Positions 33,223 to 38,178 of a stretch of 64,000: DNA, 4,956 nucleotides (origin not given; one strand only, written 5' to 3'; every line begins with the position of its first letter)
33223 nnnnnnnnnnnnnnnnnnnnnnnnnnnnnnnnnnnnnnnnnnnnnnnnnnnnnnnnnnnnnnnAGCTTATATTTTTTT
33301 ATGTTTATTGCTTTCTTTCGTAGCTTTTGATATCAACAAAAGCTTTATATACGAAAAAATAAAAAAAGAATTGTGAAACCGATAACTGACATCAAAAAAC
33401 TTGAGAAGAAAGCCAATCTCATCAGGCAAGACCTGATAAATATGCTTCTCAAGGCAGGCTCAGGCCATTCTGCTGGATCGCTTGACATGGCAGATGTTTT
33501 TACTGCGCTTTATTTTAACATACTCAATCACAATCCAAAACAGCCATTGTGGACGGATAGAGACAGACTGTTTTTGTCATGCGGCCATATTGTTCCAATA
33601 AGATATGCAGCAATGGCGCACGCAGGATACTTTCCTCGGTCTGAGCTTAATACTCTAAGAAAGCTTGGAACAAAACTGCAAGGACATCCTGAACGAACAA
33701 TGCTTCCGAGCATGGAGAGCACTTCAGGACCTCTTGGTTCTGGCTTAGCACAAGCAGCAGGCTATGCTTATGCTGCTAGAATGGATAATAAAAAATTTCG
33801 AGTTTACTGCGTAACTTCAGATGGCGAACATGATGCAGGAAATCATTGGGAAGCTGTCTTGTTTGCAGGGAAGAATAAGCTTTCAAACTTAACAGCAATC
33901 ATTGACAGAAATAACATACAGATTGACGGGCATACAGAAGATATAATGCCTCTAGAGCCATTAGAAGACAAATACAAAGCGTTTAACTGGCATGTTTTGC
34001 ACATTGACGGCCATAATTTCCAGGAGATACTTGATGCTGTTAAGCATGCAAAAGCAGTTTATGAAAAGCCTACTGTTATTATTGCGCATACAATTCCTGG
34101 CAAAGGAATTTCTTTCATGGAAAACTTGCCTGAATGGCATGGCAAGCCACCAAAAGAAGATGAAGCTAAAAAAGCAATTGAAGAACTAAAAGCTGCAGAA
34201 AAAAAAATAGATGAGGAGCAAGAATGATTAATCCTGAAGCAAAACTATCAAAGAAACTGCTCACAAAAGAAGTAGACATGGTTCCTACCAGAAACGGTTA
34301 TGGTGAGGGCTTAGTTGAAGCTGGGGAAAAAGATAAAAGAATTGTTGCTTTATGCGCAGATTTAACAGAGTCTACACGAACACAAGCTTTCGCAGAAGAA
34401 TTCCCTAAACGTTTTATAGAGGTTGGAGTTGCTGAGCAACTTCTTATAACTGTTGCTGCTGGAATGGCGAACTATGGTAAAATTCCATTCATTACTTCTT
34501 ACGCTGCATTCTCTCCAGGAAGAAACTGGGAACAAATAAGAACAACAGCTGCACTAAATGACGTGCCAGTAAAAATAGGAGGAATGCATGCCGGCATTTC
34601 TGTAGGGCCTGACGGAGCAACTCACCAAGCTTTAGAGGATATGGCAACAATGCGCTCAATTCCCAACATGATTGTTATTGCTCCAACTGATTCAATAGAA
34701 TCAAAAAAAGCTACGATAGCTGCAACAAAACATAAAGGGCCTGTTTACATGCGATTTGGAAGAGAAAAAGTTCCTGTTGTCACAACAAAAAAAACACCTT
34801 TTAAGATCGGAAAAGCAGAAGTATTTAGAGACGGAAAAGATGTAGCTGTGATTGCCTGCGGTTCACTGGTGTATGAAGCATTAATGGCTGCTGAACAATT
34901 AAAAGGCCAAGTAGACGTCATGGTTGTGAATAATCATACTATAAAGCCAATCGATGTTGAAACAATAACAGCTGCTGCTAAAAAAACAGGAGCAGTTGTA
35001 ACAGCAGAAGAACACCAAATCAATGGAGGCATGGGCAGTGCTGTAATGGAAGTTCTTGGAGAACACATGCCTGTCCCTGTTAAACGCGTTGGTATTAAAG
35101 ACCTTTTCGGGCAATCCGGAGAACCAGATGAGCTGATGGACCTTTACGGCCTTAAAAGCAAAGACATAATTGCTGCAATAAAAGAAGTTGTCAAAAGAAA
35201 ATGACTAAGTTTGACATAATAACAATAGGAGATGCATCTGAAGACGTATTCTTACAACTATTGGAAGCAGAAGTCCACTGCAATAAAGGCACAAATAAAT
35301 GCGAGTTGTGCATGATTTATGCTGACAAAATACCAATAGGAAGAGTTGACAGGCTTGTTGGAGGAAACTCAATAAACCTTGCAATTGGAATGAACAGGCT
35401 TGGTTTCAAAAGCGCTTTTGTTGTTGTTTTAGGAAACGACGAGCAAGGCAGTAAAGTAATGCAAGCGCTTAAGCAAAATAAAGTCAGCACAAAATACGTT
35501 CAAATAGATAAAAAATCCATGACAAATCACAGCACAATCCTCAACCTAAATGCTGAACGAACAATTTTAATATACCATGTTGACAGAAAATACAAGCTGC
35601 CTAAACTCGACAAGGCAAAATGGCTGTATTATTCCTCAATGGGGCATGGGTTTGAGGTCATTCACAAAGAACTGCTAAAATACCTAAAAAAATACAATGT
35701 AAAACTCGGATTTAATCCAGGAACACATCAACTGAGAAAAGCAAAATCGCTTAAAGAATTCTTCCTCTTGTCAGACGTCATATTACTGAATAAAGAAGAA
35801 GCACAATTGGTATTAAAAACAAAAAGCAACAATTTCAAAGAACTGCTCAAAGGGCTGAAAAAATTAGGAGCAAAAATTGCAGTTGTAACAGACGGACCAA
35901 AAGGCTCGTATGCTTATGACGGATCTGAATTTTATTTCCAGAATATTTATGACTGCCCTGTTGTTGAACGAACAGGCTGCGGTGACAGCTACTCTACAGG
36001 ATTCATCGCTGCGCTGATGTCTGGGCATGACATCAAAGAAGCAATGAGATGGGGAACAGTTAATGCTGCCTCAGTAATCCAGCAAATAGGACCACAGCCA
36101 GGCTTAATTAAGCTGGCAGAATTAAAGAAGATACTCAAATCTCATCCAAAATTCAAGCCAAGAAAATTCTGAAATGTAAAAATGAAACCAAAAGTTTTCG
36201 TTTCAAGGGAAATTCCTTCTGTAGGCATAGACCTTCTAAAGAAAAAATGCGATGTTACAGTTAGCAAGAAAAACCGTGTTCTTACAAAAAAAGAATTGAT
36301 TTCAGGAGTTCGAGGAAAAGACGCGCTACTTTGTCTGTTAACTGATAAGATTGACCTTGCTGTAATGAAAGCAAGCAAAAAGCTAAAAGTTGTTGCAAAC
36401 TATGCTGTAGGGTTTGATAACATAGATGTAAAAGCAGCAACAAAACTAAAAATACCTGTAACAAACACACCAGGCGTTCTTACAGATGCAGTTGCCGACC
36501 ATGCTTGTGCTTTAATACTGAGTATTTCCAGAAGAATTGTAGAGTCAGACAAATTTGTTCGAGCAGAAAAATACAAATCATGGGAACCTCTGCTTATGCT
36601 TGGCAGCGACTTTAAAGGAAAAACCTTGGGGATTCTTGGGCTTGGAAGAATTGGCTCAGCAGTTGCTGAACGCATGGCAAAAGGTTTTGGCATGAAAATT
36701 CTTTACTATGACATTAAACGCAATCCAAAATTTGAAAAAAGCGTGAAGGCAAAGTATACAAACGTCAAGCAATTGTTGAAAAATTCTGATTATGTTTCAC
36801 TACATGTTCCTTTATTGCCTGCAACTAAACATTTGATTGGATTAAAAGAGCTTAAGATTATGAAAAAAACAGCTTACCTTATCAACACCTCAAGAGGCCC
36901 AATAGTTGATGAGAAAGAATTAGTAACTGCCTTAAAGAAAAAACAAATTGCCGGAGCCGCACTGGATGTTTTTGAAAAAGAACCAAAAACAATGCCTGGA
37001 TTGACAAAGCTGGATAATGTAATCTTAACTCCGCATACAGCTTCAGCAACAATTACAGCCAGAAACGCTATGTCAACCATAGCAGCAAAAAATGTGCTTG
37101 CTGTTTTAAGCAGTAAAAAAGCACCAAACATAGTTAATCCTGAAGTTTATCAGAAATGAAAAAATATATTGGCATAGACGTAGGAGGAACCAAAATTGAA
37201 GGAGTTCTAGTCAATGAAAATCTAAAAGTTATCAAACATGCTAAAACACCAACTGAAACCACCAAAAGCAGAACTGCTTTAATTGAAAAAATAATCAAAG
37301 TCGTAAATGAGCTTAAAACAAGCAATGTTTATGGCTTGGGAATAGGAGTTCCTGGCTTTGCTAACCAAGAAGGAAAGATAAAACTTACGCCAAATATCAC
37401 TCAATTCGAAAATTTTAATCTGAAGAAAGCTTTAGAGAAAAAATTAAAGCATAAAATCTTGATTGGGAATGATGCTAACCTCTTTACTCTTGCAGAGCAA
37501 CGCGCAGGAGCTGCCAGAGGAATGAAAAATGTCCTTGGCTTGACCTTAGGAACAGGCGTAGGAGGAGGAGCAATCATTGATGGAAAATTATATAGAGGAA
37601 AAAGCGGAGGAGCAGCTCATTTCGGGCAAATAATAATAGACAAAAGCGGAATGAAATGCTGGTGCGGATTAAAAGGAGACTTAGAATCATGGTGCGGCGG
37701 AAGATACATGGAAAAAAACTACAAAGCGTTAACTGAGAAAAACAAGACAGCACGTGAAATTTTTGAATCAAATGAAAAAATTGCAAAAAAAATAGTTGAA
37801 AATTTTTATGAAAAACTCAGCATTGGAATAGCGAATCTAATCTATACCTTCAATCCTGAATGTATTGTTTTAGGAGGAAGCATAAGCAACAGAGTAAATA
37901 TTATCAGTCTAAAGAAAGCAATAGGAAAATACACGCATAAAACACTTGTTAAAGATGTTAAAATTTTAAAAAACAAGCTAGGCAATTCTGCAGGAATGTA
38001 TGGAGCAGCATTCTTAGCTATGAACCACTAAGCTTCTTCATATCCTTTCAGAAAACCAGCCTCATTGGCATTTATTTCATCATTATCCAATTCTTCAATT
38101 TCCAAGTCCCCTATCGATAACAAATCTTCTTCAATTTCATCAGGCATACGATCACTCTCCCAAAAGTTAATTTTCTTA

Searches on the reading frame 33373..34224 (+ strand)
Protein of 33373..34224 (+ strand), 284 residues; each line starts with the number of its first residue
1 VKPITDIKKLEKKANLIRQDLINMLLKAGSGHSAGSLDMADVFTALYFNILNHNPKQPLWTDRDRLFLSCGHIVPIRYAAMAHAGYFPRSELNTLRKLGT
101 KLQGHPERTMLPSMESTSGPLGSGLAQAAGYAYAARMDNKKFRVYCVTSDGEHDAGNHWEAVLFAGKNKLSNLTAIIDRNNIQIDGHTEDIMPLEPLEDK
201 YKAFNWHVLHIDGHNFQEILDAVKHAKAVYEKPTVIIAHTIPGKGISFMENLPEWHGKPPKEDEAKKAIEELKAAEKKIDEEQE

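Call 59: search_protein_families(library=pfam, proteins=[window:33373-34224:+], max_evalue=0.001)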
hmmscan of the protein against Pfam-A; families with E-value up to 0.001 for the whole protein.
window:33373-34224:+ (284 aa): 3 families
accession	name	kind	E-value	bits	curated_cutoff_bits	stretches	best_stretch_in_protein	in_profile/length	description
PF00456.26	Transketolase_N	-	1.4e-56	192.3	22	1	13-271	5-274/334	Transketolase, thiamine diphosphate binding domain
PF13292.11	DXP_synthase_N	-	1.3e-09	38.1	21.2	1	7-185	15-176/274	1-deoxy-D-xylulose-5-phosphate synthase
PF00676.26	E1_dh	-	2.8e-07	30.2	22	1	113-229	95-210/300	Dehydrogenase E1 component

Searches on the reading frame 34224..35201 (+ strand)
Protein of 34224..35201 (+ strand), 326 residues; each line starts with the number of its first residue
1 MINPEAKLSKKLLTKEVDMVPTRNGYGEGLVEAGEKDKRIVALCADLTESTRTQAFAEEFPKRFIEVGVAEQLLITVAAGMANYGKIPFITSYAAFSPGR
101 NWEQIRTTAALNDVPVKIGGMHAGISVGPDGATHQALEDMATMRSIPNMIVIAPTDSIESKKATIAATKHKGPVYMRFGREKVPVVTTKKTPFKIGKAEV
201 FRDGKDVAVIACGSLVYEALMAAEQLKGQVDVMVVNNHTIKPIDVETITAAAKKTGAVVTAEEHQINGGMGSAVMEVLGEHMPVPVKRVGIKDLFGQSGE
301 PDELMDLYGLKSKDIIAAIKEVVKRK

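Call 59: search_protein_families(library=pfam, proteins=[window:34224-35201:+], max_evalue=0.001)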
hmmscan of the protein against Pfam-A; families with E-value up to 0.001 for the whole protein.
window:34224-35201:+ (326 aa): 2 families
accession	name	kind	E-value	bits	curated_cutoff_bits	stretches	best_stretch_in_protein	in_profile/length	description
PF02779.29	Transket_pyr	-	2.4e-42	145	27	1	20-184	3-173/174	Transketolase, pyrimidine binding domain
PF02780.25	Transketolase_C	-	4.1e-32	111.1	25.9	1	196-315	1-124/124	Transketolase, C-terminal domain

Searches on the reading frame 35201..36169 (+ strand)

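Call 61: search_protein_families(library=pfam, proteins=[window:35201-36169:+], max_evalue=0.00001)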
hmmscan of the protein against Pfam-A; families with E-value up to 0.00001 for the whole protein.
window:35201-36169:+ (323 aa): 1 family
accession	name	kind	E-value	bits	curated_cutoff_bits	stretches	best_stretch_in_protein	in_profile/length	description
PF00294.29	PfkB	-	4.2e-38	131.8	25.8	1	46-301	28-298/302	pfkB family carbohydrate kinase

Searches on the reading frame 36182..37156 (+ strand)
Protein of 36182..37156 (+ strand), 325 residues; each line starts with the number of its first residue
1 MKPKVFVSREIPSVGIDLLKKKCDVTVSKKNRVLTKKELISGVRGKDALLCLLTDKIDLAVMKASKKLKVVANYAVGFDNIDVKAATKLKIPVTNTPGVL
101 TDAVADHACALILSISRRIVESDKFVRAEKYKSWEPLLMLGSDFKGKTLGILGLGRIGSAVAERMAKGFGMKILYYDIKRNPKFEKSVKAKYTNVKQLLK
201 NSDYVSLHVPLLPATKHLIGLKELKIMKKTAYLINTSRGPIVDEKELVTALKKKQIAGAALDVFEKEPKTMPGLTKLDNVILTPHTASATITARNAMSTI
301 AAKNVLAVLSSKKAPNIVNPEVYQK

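Call 61: search_protein_families(library=pfam, proteins=[window:36182-37156:+], max_evalue=0.00001)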
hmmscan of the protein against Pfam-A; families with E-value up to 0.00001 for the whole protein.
window:36182-37156:+ (325 aa): 2 families
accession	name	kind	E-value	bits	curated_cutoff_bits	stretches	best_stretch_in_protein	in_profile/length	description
PF02826.25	2-Hacid_dh_C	-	1.3e-60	204.2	25.1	1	110-287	2-178/178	D-isomer specific 2-hydroxyacid dehydrogenase, NAD binding domain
PF00389.36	2-Hacid_dh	-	4.5e-32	111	24.6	1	5-319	1-134/134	D-isomer specific 2-hydroxyacid dehydrogenase, catalytic domain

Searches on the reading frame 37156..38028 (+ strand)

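Call 62: search_protein_families(library=pfam, proteins=[window:37156-38028:+], max_evalue=0.00001)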
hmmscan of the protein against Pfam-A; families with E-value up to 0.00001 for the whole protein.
window:37156-38028:+ (291 aa): 2 families
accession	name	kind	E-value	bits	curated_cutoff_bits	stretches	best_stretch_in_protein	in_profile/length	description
PF00480.26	ROK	-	3.6e-68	230.7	22.9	1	4-289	1-292/294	ROK family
PF01869.26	BcrAD_BadFG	-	3.1e-07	30.6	31.5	0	5-80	1-84/271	BadF/BadG/BcrA/BcrD ATPase family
